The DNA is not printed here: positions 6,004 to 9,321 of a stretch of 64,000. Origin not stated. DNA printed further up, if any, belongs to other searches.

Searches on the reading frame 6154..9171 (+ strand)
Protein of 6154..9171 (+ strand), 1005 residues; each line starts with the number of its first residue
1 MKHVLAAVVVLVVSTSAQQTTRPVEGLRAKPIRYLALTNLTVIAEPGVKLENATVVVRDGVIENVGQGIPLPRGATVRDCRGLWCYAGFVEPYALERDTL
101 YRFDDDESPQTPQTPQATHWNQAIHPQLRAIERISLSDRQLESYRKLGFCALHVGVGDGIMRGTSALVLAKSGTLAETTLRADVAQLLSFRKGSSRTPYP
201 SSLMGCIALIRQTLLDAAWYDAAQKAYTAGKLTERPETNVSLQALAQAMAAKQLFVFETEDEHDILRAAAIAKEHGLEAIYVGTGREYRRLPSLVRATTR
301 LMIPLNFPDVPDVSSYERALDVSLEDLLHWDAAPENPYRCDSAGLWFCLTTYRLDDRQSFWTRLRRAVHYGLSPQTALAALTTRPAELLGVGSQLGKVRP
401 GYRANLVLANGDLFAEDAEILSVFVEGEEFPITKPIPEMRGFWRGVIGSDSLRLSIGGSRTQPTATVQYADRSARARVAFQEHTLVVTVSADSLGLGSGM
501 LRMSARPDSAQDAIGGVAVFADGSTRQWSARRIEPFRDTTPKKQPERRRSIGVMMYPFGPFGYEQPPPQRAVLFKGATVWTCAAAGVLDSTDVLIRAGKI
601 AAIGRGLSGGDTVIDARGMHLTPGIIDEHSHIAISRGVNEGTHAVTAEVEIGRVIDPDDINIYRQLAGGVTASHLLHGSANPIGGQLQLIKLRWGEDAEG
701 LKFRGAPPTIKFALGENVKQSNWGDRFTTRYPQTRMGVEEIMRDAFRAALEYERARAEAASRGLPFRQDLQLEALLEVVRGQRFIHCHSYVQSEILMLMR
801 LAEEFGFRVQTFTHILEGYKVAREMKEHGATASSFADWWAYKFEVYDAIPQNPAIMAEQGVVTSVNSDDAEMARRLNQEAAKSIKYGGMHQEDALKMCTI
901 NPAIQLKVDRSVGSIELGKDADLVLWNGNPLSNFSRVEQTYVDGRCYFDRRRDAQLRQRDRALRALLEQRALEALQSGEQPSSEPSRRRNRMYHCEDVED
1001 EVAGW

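Call 7: search_protein_families(library=pfam, proteins=[window:6154-9171:+], max_evalue=0.001)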
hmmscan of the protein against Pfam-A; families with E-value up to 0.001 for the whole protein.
window:6154-9171:+ (1005 aa): 2 families
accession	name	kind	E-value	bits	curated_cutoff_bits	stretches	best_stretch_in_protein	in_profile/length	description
PF01979.26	Amidohydro_1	-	4.5e-27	95.6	25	2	857-939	239-331/345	Amidohydrolase family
PF07969.17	Amidohydro_3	-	5.1e-23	82.7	29.7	2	892-946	410-470/472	Amidohydrolase family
